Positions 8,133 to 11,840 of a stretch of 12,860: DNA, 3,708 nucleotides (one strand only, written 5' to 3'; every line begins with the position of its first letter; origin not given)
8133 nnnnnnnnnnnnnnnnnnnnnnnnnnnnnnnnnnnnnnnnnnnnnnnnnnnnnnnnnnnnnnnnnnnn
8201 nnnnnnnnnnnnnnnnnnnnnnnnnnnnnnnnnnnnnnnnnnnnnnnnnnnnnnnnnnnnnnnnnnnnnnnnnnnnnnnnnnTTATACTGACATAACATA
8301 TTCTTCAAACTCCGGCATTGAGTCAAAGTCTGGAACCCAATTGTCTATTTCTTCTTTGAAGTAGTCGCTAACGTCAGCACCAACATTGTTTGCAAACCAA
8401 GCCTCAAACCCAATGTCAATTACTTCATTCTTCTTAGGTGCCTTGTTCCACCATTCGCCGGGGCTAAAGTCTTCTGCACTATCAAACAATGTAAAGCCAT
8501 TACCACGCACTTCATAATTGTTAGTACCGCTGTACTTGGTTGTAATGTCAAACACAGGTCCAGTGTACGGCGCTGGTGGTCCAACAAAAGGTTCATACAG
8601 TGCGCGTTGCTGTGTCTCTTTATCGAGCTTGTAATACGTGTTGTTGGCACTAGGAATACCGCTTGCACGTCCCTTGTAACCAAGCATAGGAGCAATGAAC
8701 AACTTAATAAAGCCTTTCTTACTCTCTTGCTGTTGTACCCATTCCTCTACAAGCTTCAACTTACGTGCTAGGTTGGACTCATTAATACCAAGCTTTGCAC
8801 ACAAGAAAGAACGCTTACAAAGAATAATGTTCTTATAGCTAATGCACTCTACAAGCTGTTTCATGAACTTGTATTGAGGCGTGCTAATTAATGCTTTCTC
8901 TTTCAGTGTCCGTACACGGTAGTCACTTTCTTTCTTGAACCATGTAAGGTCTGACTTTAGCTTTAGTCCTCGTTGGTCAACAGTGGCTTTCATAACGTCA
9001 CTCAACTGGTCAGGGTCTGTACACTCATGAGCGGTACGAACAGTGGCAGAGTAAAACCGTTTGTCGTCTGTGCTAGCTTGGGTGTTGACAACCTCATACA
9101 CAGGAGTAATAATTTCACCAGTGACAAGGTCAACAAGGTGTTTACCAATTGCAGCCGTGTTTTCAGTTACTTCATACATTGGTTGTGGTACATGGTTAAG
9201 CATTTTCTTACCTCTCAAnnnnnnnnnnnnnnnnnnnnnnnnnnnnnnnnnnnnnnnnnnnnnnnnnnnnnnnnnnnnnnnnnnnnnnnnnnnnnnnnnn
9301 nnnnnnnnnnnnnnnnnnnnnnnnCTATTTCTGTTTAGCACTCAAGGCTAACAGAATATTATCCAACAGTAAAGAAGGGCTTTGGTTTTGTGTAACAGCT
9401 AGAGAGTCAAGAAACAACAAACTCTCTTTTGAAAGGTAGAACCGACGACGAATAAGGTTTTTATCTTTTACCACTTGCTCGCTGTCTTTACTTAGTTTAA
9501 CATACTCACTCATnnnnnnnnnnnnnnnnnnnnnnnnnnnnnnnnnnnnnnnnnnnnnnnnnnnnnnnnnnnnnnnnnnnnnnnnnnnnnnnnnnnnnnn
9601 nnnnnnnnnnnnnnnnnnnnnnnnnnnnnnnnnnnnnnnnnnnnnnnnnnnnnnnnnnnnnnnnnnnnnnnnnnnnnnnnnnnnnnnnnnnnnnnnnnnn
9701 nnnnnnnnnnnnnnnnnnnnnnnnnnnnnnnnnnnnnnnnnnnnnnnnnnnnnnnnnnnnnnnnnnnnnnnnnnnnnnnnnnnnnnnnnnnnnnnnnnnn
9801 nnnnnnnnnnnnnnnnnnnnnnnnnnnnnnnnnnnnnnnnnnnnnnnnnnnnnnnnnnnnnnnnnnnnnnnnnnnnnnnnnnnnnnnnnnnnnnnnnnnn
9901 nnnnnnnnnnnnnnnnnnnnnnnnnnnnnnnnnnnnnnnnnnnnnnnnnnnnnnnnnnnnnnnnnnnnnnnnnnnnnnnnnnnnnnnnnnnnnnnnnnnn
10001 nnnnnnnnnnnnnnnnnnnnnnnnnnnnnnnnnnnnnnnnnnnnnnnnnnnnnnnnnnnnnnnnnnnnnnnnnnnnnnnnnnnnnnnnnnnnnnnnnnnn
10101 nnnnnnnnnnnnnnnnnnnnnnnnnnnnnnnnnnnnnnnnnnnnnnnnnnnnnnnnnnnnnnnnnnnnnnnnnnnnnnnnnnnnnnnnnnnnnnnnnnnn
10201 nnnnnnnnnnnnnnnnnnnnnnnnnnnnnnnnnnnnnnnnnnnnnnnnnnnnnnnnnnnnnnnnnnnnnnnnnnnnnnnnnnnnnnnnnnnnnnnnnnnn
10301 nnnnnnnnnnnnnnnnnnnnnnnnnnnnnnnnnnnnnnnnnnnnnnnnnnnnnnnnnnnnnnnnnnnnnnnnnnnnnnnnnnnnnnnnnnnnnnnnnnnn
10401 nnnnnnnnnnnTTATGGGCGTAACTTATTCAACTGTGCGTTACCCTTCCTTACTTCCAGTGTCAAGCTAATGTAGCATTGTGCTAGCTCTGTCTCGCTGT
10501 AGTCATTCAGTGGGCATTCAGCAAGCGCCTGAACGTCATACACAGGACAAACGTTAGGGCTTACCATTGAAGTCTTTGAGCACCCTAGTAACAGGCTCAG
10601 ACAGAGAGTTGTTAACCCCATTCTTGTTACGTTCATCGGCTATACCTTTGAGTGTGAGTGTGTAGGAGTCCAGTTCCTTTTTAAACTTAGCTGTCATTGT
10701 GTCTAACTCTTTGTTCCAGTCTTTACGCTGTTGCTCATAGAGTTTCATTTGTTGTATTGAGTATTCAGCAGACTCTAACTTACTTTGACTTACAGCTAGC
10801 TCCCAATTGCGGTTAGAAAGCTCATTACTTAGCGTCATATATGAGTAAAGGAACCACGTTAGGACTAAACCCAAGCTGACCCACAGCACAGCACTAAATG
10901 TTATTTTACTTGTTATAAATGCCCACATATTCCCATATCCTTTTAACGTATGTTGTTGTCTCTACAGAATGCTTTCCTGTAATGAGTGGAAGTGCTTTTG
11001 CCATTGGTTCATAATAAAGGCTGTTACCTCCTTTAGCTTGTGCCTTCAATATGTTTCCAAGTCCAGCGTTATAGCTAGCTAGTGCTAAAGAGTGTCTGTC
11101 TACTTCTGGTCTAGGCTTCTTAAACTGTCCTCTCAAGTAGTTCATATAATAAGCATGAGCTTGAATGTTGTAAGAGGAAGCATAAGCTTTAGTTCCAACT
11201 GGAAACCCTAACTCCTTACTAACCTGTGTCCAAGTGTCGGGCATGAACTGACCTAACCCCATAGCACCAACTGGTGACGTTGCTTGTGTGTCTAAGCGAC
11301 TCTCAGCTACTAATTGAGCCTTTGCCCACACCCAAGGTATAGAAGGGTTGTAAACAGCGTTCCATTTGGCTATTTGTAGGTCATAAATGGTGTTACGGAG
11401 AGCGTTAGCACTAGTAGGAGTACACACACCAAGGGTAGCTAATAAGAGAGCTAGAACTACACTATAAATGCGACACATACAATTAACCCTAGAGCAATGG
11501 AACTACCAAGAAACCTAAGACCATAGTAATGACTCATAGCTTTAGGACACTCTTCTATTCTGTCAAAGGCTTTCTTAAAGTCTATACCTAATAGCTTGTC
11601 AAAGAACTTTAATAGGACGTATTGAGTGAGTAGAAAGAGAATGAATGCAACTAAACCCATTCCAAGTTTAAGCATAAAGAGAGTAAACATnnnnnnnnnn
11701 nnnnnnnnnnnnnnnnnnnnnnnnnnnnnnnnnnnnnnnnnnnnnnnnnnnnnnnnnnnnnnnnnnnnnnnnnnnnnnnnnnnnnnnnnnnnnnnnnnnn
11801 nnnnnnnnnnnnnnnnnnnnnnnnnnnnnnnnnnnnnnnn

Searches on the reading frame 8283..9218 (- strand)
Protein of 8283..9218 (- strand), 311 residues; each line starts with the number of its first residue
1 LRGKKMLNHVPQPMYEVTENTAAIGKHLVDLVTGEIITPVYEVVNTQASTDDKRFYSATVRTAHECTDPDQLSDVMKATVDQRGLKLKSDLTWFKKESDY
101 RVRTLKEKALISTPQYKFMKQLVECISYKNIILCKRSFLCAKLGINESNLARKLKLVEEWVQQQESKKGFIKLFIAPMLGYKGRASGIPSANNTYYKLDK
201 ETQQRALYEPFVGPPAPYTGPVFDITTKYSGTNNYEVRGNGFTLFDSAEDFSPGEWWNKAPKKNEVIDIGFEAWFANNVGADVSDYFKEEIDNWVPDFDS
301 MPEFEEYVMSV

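Call 13: search_protein_families(library=pfam, proteins=[window:8283-9218:-], max_evalue=0.01)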
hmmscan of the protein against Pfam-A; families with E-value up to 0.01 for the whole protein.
window:8283-9218:- (311 aa): 0 families

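Call 14: search_protein_families(library=phrogs, proteins=[window:8283-9218:-], max_evalue=0.01)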
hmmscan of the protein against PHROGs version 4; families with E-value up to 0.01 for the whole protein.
window:8283-9218:- (311 aa): 0 families

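Call 16: find_related_loci(query=window:8283-9218:-, collection=viral_contigs, flank=10000)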
Query window:8283-9218:- (311 aa) in viral_contigs; peptide patterns used: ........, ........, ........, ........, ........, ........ (x = any residue, [..] = any of these).
5 stretches matched a pattern; 2 encode a relative of the query (tblastn E <= 1e-3); 2 distinct loci.
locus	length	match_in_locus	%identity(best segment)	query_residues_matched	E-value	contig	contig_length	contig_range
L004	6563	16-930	95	1-305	0e+0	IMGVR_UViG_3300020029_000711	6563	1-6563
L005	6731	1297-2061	50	9-252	2e-76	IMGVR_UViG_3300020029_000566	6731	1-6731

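Call 60: find_homologous_proteins(query=window:8283-9218:-)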
Query window:8283-9218:- (311 aa): 27 proteins with E <= 0.001 among 435 candidates.
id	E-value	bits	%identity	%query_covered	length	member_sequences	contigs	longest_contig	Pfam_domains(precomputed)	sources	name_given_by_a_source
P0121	3.1e-191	652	94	97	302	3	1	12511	-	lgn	-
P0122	8.2e-174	595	83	96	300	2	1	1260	-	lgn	-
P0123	3.9e-145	501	73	96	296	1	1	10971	-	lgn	-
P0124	1.8e-132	459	66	96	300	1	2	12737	-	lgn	-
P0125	1.9e-132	459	69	97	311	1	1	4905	-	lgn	-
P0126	1.1e-129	450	66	98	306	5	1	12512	-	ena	-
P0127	8.9e-129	447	66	97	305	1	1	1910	-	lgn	-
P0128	1.1e-128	447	67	91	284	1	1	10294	-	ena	-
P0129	2.6e-128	445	67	97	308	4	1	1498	-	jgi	-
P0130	3.5e-127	442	68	90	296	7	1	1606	-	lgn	-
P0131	4.6e-123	428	64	97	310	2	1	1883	-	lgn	-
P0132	7.5e-121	421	69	86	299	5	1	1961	-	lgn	-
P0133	5.1e-113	395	68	83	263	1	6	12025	-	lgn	-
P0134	1.3e-110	387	68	82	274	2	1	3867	-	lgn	-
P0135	8.0e-110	385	69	81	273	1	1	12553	-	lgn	-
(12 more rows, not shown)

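Call 61: search_solved_structures(query=window:8283-9218:-, max_evalue=10)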
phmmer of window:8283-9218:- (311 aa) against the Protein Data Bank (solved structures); distinct sequences matched with E-value up to 10: 8.
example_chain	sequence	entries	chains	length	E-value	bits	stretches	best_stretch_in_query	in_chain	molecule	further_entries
9jj8_0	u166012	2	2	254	0.073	15.3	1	243-303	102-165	Light harvesting protein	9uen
4opt_A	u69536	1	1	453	0.14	14.3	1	248-300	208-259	Conserved Archaeal protein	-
4opg_A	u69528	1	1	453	0.16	14.1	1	248-300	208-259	Conserved Archaeal protein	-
4opi_A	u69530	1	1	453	0.18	13.9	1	248-300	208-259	Conserved Archaeal protein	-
4opl_A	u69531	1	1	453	0.25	13.5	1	248-300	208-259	Conserved Archaeal protein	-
3atq_A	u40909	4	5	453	0.28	13.3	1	248-300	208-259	Conserved Archaeal protein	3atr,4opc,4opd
4opu_A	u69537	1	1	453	0.28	13.3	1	248-300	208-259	Conserved Archaeal protein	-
3llm_A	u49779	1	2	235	0.77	11.9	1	77-142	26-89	ATP-dependent RNA helicase A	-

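Call 62: search_protein_families(library=ncbifam, proteins=[window:8283-9218:-], max_evalue=0.1)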
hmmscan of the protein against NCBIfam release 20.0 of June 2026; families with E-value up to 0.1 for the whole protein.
window:8283-9218:- (311 aa): 0 families

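Call 69: predict_structure(alignment_id=A3)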
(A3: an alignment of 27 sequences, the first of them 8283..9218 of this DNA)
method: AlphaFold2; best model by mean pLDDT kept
length: 311 residues; sequences in the alignment: 27
mean_pLDDT: 62.6   pTM: 0.45
mean pLDDT of the five models: 62.6, 55.0, 49.7, 49.2, 42.3
residues with pLDDT >= 90: 3; 70-90: 111; 50-70: 97; < 50: 100
segments of 3 or more residues with pLDDT < 50: 1-17, 40-45, 182-199, 201-214, 229-251, 289-297, 301-311
pLDDT, mean of each block of 10 residues (from residue 1): 36 49 67 68 49 64 76 69 56 81 82 86 78 88 88 85 86 78 48 45 44 53 54 35 39 58 66 70 62 44 40 36
secondary structure, 60 per line:
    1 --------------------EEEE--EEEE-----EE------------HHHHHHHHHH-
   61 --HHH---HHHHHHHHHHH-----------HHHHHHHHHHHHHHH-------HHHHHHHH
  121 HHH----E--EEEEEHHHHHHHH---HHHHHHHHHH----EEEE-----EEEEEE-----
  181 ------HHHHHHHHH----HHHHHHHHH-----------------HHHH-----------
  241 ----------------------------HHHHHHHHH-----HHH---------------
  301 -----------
elements in order: E21-24 E27-30 H50-59 H69-79 H91-105 H113-123 E131-135 H136-143 H147-156 E161-164 E170-175 H187-195 H200-208 H226-229 H269-277

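Call 73: fold_search(model_id=the predicted structure, library=pdb)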
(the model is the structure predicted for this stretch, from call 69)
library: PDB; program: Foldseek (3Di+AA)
matches with E <= 10: 902; with E <= 0.001: 0
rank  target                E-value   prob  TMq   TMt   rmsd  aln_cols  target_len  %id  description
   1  3r0a_A                9.3e-03  0.96  0.16  0.35  13.1       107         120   14  Possible transcriptional regulator from Methanosarcina mazei Go1 (gi 21227196) (released 2011-03-23)
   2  5yi3_E                2.5e-02  0.69  0.15  0.29  15.1       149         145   17  Structure of Lactococcus lactis ZitR, C30S mutant in complex with DNA (released 2017-12-06)
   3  9cgc_O                3.2e-02  0.84  0.22  0.18  19.5       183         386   10  Yeast 26S proteasome non-substrate-engaged (S1 state) (released 2025-07-09)
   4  2nyx_B                3.2e-02  0.82  0.17  0.32  14.0       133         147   13  Crystal structure of RV1404 from Mycobacterium tuberculosis (released 2006-12-05)
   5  4yif_C                3.3e-02  0.89  0.18  0.36  15.3       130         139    8  Crystal structure of Rv0880 (released 2015-06-10)
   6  5loe_B                3.7e-02  0.99  0.18  0.22   5.6        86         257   13  Structure of full length Cody from Bacillus subtilis in complex with Ile (released 2017-01-11)
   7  2lkp_MODEL_1_A        3.7e-02  0.77  0.17  0.37  20.7       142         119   11  solution structure of apo-NmtR (released 2012-04-18)
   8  1pp7_U                4.0e-02  0.69  0.15  0.37  17.1       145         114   12  Crystal structure of the T. vaginalis Initiator binding protein bound to the ferredoxin Inr (released 2003-11-18)
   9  9efm_B                4.0e-02  0.54  0.16  0.13  23.6       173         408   12  Cryo-EM structure of COP9 signalosome precatalytic state with neddylated cullin-1 (released 2025-12-03)
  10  7krh                  4.2e-02  0.89  0.17  0.34  15.9       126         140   15  Crystal structure of the MarR family transcriptional regulator from Variovorax paradoxus with S28A and R46A mutations (released 2021-12-01)
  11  4rgu_A                4.2e-02  0.82  0.16  0.31  15.2       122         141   16  Crystal Structure of Putative MarR Family Transcriptional Regulator HcaR from Acinetobacter sp. ADP complexed with fer (released 2015-03-04)
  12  5yhx_N                4.7e-02  0.82  0.15  0.29  14.9       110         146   14  Structure of Lactococcus lactis ZitR, wild type (released 2017-12-06)
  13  5hli_A                5.0e-02  0.87  0.19  0.37  15.1       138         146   16  Structure of Disulfide formed AbfR (released 2017-01-25)
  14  8rxx_Sa               5.3e-02  0.95  0.15  0.49   5.3        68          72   19  CRYO-EM STRUCTURE OF LEISHMANIA MAJOR 80S RIBOSOME WITH A/P/E-site tRNA AND mRNA : LM32Cs3H1 sKO STRAIN (released 2024-05-15)
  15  7kfq                  5.6e-02  0.69  0.17  0.34  17.0       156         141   13  Crystal structure of the MarR family transcriptional regulator from Variovorax paradoxus bound to 1H-Indole-3-Carboxylic (released 2021-11-10)
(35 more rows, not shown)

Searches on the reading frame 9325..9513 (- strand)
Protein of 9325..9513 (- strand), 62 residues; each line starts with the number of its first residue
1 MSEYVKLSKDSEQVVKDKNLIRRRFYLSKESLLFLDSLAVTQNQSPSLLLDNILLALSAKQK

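Call 13: search_protein_families(library=pfam, proteins=[window:9325-9513:-], max_evalue=0.01)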
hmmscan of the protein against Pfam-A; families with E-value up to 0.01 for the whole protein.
window:9325-9513:- (62 aa): 1 family
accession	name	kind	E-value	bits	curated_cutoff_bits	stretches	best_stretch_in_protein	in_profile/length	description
PF15862.10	Coilin_N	-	0.0038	17.6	32.9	1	10-55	25-73/139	Coilin N-terminus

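Call 14: search_protein_families(library=phrogs, proteins=[window:9325-9513:-], max_evalue=0.01)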
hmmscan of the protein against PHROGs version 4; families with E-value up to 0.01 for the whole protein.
window:9325-9513:- (62 aa): 0 families

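Call 62: search_protein_families(library=ncbifam, proteins=[window:9325-9513:-], max_evalue=0.1)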
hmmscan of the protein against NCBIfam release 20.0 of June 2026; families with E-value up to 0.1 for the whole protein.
window:9325-9513:- (62 aa): 0 families

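Call 96: search_solved_structures(query=window:9325-9513:-, max_evalue=10)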
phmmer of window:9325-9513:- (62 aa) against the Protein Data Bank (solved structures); distinct sequences matched with E-value up to 10: 2.
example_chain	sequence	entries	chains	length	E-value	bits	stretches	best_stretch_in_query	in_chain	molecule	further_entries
1yhn_B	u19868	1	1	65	0.00044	23.6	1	10-60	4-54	Rab interacting lysosomal protein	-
3h92_A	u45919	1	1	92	0.23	15.2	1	3-42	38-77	Uncharacterized ATP-binding protein MJECL15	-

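Call 97: find_homologous_proteins(query=window:9325-9513:-)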
Query window:9325-9513:- (62 aa): 102 proteins with E <= 0.001 among 102 candidates.
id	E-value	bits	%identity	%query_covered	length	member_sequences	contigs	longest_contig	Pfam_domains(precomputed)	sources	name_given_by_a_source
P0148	3.8e-29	115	100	100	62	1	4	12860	-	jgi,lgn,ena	-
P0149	8.4e-29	114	98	100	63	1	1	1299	-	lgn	-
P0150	1.2e-28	114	98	100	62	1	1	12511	-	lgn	-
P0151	4.0e-27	109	94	100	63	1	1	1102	-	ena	-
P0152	4.4e-27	109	95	100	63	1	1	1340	-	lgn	-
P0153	5.1e-27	109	98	76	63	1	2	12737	-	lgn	-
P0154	5.9e-27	109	93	98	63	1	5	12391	-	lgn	-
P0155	7.1e-27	108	95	98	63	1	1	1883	-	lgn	-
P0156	7.2e-27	108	94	100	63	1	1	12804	-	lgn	-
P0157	9.0e-27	108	93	98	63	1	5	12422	-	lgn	-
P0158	1.4e-26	108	92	100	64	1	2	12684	-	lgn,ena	-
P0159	1.5e-26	107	92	100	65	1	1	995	-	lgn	-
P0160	1.9e-26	107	92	100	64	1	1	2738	-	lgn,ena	-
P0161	2.2e-26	107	96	74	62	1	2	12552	-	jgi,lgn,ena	-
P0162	2.3e-26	107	94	100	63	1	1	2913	-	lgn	-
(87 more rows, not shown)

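Call 105: predict_structure(alignment_id=A5)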
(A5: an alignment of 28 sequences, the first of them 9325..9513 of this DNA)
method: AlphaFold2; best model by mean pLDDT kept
length: 62 residues; sequences in the alignment: 28
mean_pLDDT: 84.9   pTM: 0.66
mean pLDDT of the five models: 84.9, 80.4, 71.1, 70.1, 67.5
residues with pLDDT >= 90: 29; 70-90: 25; 50-70: 6; < 50: 2
segments of 3 or more residues with pLDDT < 50: none
pLDDT, mean of each block of 10 residues (from residue 1): 63 87 89 91 90 92 73
secondary structure, 60 per line:
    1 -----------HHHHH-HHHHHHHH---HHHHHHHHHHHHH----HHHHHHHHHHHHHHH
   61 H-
elements in order: H12-16 H18-25 H29-41 H46-61

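Call 107: fold_search(model_id=the predicted structure, library=pdb)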
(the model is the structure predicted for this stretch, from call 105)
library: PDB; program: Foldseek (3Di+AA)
matches with E <= 10: 6; with E <= 0.001: 0
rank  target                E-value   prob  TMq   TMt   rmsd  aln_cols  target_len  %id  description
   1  2keb_MODEL_1_A        2.7e+00  0.15  0.44  0.37   4.4        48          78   21  NMR solution structure of the N-terminal domain of the DNA polymerase alpha p68 subunit (released 2010-02-02)
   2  9jk9_A                3.1e+00  0.13  0.35  0.07   3.5        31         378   29  Human VANGL1 in complex with a PK1 peptide (residues 745-790) (released 2024-12-25)
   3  9jk6_A                4.7e+00  0.09  0.35  0.07   3.7        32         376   28  Human VANGL1 hexamer (released 2024-12-25)
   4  8pmf_A                7.7e+00  0.08  0.47  0.44   9.2        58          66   17  transcription factor BARHL2 bound to DNA sequences (released 2024-07-10)
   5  6dxz_A                8.3e+00  0.06  0.43  0.31   6.5        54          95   15  Rabbit N-acylethanolamine-hydrolyzing acid amidase (NAAA) in complex with non-covalent benzothiazole-piperazine inhibi (released 2018-09-26)
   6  9jk7_A                8.9e+00  0.07  0.32  0.06   3.3        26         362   23  Human VANGL2 hexamer (released 2024-12-25)

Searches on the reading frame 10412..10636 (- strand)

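Call 13: search_protein_families(library=pfam, proteins=[window:10412-10636:-], max_evalue=0.01)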
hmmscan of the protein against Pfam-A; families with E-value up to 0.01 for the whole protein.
window:10412-10636:- (74 aa): 0 families

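Call 14: search_protein_families(library=phrogs, proteins=[window:10412-10636:-], max_evalue=0.01)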
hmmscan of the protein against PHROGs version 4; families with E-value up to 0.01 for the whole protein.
window:10412-10636:- (74 aa): 1 family
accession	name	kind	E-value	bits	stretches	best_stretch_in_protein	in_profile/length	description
phrog_456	-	lysis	0.0025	18.5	1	3-73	10-84/102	Rz-like spanin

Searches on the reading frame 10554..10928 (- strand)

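Call 13: search_protein_families(library=pfam, proteins=[window:10554-10928:-], max_evalue=0.01)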
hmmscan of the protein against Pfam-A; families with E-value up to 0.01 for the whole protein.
window:10554-10928:- (124 aa): 1 family
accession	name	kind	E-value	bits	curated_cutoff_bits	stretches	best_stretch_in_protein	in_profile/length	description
PF15188.11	CCDC-167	-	0.007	17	27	1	34-103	3-68/84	Coiled-coil domain-containing protein 167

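Call 14: search_protein_families(library=phrogs, proteins=[window:10554-10928:-], max_evalue=0.01)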
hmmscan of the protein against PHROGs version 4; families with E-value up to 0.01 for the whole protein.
window:10554-10928:- (124 aa): 3 families
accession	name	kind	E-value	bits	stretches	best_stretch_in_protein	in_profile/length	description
phrog_739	-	lysis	2.3e-05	25.6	1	11-94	3-86/122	Rz-like spanin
phrog_89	-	lysis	0.0052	17.8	1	13-100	6-94/143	Rz-like spanin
phrog_1955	-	unknown function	0.0094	17.2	0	9-84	4-78/106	-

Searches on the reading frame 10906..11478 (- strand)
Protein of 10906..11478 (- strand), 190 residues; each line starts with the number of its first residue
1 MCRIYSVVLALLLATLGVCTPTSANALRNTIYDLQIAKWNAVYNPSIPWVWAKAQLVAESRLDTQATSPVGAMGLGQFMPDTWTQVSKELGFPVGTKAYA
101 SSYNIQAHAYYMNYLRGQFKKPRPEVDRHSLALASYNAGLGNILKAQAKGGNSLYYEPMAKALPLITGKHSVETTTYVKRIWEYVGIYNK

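Call 13: search_protein_families(library=pfam, proteins=[window:10906-11478:-], max_evalue=0.01)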
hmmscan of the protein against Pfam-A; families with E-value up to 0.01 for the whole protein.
window:10906-11478:- (190 aa): 2 families
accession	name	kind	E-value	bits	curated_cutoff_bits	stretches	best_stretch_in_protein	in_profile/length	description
PF01464.25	SLT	-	2.9e-15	56.3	21.3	1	45-152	10-110/117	Transglycosylase SLT domain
PF13406.11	SLT_2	-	0.0027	17.4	24.3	1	60-86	141-169/292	Transglycosylase SLT domain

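Call 14: search_protein_families(library=phrogs, proteins=[window:10906-11478:-], max_evalue=0.01)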
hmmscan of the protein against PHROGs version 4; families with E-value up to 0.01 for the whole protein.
window:10906-11478:- (190 aa): 13 families
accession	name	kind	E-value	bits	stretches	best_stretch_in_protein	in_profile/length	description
phrog_669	-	lysis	3.5e-29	101.9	1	36-189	922-1057/1946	endolysin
phrog_2013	-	tail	1.6e-12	48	1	47-149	481-572/657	lytic tail protein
phrog_342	-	head and packaging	5.8e-10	38.8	1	46-150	27-123/1235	internal virion protein with endolysin domain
phrog_14342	-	tail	9.9e-09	36.2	1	55-183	162-270/272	lytic tail fiber protein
phrog_10475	-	lysis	2.9e-08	33.8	1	63-181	304-392/700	endolysin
phrog_28014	-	unknown function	6e-07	30.3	1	40-146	40-135/224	-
phrog_28504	-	tail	8e-07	29.2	1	54-155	253-344/597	lytic tail fiber protein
phrog_13449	-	other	8.4e-06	26.4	1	57-143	30-102/269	transglycosylase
phrog_4067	-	other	1.5e-05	24.6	1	56-148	692-792/980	transglycosylase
phrog_21143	-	tail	0.00013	21.5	1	57-147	27-105/576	lytic tail fiber protein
phrog_1044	-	lysis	0.0008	18.7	1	65-143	258-331/900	endolysin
phrog_36437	-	unknown function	0.0014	18.9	1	66-151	262-338/374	-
phrog_13530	-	unknown function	0.0064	15.6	1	54-88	627-661/997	-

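Call 92: search_dna_similar(query=window:10906-11478:-, collection=phages, mode=protein, max_rows=12)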
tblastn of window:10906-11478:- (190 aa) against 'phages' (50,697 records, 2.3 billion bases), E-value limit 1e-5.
Records with a match: 93; places in all: 93; records where one place covers at least 80% of the query: 46.
Best place of each record, by identity: <60% 93.
By first word of the organism name: Vibrio 40; Pseudomonas 37; Tetraselmis 3; Halocynthia 2; Acinetobacter 2; Burkholderia 2; Bacteriophage 2; Nitratidesulfovibrio 1; Desulfovibrio 1; Pararheinheimera 1; and 2 more.
By host as written in the record: Pseudomonas aeruginosa 22; - 17; Vibrio parahaemolyticus 14; Vibrio alginolyticus 4; Vibrio vulnificus 3; Tetraselmis viridis Rouch (Chlorophyta) 3; Vibrio campbellii HY01 2; Pseudomonas aeruginosa ST773 (NDM-1-producing) 2; and 25 more.
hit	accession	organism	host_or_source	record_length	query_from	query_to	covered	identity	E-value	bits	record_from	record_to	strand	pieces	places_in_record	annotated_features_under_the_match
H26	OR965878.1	Vibrio phage VpP1 MP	Vibrio parahaemolyticus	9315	22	184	86%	45.7%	3e-34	133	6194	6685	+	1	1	endolysin | hypothetical protein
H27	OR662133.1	Vibrio phage vB_VpaS_SD15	sewers samples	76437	22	184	86%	45.7%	3e-34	133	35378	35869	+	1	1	protein containing transglycosylase domain | hypothetical protein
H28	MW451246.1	Vibrio phage VP11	Vibrio parahaemolyticus VP11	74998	22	184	86%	45.7%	7e-34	132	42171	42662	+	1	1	record has no annotation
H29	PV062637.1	Nitratidesulfovibrio phage SRB7757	Nitratidesulfovibrio vulgaris ATCC7757 ...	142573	25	181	83%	47.1%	1e-34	134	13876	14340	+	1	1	record has no annotation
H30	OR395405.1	Desulfovibrio phage 7757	Desulfovibrio vulgaris ATCC 7757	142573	25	181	83%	47.1%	1e-34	134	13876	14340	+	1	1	record has no annotation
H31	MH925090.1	Vibrio phage ValLY_3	Vibrio alginolyticus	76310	22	184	86%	45.1%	5e-33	129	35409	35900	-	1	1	protein containing transglycosylase domain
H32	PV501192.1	Vibrio phage vB-Vp-ZX1018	Vibrio parahaemolyticus Vp1809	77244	22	184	86%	45.1%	5e-33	129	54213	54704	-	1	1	endolysin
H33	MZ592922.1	Vibrio phage vB_VpS_C2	Vibrio parahaemolyticus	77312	22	184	86%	45.1%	5e-33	129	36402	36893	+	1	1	protein containing transglycosylase domain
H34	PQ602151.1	Vibrio phage PVA3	Vibrio alginolyticus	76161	22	184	86%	45.1%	7e-33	129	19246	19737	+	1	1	membrane-bound lytic murein transglycosylase F | holin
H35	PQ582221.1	Vibrio phage PVA1_EC2022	Vibrio alginolyticus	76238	22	184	86%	45.1%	7e-33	129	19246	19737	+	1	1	endolysin | holin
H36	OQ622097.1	Vibrio phage 13KS502A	Vibrio campbellii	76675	22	184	86%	45.1%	7e-33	129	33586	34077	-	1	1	hypothetical protein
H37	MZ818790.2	Vibrio phage OPA17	Vibrio campbellii HY01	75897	22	184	86%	45.1%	1e-32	128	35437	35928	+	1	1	transglycosylase domain-containing protein | hypothetical protein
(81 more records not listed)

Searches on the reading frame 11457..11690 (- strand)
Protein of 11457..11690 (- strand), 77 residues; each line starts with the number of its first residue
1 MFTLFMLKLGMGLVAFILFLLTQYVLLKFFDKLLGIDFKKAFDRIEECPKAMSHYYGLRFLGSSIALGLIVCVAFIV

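Call 13: search_protein_families(library=pfam, proteins=[window:11457-11690:-], max_evalue=0.01)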
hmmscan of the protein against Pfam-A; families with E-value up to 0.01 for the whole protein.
window:11457-11690:- (77 aa): 0 families

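Call 14: search_protein_families(library=phrogs, proteins=[window:11457-11690:-], max_evalue=0.01)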
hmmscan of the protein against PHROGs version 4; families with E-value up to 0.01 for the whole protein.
window:11457-11690:- (77 aa): 1 family
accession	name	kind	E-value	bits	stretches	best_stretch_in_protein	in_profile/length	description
phrog_37365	-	unknown function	3e-06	28.5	1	2-70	40-102/104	-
